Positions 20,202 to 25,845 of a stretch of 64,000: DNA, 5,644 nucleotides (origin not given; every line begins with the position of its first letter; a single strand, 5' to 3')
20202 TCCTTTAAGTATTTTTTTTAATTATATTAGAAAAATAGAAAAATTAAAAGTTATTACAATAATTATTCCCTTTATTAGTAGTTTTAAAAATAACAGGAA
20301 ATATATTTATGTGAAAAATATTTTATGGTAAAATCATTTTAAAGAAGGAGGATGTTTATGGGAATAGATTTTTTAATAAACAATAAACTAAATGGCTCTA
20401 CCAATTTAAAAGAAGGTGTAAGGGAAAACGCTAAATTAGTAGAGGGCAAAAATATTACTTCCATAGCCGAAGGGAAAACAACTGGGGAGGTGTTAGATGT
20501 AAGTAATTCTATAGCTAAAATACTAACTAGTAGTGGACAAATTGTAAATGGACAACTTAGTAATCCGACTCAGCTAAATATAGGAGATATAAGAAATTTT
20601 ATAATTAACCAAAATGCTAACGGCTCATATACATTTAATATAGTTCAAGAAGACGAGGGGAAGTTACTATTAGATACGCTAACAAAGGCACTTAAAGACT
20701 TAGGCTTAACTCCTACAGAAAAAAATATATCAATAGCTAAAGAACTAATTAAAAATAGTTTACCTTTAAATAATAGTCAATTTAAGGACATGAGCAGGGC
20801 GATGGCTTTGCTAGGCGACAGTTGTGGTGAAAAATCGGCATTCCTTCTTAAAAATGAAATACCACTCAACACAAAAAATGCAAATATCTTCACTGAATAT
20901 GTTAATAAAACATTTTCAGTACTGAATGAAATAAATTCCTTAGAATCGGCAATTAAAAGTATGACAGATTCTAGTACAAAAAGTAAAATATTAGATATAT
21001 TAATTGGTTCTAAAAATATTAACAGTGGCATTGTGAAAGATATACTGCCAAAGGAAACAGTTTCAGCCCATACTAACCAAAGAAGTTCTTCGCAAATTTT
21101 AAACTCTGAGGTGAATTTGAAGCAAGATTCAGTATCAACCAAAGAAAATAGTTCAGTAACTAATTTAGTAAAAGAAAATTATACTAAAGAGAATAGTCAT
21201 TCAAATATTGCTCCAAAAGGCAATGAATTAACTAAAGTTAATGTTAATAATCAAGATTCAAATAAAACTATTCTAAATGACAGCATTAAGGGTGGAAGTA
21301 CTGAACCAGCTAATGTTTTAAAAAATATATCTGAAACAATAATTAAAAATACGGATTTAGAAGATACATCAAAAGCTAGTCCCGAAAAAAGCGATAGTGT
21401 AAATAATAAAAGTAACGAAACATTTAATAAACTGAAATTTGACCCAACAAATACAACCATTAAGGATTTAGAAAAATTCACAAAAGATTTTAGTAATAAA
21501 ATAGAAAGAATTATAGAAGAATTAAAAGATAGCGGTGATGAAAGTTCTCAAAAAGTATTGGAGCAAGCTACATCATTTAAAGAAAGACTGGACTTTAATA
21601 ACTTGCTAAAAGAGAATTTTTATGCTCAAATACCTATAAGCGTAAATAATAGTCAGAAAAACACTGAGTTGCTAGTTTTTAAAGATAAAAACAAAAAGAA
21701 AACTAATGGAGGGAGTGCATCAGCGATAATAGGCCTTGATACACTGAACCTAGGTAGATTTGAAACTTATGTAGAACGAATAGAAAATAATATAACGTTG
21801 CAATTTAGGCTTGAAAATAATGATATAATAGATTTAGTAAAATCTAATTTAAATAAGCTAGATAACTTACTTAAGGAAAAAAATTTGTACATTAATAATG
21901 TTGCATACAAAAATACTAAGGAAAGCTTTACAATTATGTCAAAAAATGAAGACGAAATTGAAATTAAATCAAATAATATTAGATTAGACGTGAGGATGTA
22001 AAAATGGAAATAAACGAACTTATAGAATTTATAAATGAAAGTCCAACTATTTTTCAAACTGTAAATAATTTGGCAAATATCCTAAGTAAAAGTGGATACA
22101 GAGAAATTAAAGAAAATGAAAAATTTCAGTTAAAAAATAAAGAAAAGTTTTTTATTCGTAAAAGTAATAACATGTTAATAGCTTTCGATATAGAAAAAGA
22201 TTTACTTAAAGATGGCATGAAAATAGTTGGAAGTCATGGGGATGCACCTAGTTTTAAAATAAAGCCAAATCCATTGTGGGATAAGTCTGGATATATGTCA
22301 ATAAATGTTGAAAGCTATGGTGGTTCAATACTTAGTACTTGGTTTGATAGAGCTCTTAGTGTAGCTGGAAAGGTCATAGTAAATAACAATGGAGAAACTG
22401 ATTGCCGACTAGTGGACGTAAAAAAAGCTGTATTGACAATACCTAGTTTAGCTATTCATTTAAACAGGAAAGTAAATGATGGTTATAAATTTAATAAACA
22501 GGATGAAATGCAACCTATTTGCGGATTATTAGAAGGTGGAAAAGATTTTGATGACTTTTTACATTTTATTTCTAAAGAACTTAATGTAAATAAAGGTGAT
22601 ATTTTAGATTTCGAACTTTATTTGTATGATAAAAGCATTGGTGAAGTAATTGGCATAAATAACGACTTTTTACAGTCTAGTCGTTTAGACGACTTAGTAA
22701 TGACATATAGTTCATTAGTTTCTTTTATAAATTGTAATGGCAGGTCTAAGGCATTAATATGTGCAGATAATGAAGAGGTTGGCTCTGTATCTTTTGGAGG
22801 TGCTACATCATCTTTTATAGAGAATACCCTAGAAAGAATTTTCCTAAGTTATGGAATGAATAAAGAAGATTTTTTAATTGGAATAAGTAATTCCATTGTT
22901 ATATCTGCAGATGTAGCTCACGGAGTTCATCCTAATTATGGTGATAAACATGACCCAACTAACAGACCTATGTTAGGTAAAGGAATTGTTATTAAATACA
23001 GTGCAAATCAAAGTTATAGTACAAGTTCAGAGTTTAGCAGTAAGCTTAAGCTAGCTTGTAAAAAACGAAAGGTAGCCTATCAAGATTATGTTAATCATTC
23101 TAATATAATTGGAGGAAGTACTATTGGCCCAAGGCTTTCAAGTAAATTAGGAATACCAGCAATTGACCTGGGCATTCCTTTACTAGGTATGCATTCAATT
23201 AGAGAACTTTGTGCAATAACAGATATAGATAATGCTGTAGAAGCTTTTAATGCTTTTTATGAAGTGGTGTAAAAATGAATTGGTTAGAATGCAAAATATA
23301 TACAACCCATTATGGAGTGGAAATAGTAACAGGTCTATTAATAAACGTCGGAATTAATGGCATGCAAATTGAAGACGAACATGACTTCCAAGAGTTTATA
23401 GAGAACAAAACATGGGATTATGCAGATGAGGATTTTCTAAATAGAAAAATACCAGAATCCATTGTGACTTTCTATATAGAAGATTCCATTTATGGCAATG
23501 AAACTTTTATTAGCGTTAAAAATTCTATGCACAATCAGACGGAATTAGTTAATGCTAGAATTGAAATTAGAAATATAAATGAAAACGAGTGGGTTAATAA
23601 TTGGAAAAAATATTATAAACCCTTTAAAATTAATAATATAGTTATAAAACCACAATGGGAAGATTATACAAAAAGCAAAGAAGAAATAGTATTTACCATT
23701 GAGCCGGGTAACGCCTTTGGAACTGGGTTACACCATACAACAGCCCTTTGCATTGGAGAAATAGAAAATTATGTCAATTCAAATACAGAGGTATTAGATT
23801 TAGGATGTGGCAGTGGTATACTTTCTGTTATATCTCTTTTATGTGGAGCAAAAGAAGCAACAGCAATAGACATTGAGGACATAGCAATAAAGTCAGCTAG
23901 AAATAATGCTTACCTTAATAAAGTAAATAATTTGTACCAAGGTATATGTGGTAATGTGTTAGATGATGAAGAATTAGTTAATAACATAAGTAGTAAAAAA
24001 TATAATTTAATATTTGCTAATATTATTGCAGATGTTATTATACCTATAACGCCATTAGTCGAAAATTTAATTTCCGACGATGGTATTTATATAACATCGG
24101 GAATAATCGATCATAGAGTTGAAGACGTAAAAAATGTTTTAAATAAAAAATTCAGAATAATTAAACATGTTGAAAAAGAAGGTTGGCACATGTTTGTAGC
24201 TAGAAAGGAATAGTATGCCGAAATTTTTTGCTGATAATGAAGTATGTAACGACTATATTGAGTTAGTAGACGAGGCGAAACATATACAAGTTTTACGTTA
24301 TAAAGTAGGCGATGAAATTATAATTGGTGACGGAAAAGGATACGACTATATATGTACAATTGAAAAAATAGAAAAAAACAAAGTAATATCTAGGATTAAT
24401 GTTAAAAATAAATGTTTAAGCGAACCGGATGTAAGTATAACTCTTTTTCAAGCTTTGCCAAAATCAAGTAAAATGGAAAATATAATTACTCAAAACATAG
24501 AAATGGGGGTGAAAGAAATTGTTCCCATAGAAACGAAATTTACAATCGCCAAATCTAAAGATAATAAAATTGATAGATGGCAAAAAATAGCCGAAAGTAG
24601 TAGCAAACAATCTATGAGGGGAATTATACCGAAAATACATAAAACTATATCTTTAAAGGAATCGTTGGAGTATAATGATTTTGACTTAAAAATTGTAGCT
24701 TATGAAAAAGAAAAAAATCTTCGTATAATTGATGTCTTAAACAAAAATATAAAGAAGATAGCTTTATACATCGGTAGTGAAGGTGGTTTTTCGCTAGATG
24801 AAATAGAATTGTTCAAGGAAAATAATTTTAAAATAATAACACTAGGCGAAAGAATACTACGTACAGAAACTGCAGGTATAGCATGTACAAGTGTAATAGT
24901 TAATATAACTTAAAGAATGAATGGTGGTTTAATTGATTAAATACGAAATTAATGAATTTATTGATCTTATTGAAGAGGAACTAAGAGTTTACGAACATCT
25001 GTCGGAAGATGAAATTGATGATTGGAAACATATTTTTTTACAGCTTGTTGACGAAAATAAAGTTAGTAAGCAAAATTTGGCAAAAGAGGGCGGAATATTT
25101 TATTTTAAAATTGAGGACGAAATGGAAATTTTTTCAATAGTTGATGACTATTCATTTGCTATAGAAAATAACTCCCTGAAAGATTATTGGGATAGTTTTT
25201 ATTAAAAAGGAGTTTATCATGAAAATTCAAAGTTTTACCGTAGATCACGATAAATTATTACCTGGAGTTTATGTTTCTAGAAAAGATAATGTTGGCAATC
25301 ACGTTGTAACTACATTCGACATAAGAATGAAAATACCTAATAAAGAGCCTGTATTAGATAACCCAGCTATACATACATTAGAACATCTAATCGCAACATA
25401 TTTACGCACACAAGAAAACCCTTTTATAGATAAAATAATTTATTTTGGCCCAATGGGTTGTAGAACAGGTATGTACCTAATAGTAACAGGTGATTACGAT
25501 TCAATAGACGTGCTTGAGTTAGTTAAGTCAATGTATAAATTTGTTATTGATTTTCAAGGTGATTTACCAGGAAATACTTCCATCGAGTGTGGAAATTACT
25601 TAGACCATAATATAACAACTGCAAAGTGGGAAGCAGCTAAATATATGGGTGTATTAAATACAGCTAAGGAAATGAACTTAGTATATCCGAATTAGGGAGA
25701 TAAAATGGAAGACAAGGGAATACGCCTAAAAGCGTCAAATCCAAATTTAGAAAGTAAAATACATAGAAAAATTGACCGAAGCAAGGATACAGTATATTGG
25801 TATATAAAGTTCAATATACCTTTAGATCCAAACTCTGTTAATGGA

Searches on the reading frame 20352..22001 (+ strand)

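Call 60: search_protein_families(library=pfam, proteins=[window:20352-22001:+], max_evalue=0.00001)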
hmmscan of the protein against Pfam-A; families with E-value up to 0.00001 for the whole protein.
window:20352-22001:+ (549 aa): 1 family
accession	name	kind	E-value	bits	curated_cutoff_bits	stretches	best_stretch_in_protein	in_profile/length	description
PF02120.21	Flg_hook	-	8.5e-07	29.1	29.8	1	446-519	3-76/85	Flagellar hook-length control protein FliK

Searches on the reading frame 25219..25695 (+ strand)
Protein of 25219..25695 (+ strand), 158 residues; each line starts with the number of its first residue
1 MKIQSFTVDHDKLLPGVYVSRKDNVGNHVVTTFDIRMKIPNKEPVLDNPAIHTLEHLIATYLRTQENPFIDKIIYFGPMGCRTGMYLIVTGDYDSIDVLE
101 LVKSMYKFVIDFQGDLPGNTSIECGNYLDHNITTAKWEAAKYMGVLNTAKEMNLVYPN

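Call 29: find_encoding_contigs(protein=window:25219-25695:+, flank=10000, max_places=10)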
Protein window:25219-25695:+ (158 aa): 1 contig read that carries it; 1 place shown.
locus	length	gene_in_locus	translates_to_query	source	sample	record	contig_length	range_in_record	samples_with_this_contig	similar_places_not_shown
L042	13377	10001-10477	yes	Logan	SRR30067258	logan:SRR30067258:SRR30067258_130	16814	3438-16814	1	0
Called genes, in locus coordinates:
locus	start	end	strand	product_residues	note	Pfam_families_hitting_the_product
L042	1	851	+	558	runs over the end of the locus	PF06580:His_kinase, PF02518:HATPase_c (weak)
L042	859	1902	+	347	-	PF00072:Response_reg, PF12833:HTH_18, PF00165:HTH_AraC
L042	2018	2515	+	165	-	-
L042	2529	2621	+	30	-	-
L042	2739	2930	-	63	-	-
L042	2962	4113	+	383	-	PF01145:Band_7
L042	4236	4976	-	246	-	PF00929:RNase_T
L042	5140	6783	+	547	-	PF02120:Flg_hook (weak)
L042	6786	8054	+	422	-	PF02127:Peptidase_M18, PF05343:Peptidase_M42 (weak)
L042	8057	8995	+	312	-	PF06325:PrmA, PF05175:MTS, PF13847:Methyltransf_31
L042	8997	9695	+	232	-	PF20260:PUA_4, PF04452:Methyltrans_RNA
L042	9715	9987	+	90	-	-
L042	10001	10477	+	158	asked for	PF02664:LuxS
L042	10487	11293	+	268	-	PF13205:Big_5 (faint)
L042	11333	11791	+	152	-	PF00583:Acetyltransf_1, PF13673:Acetyltransf_10, PF13508:Acetyltransf_7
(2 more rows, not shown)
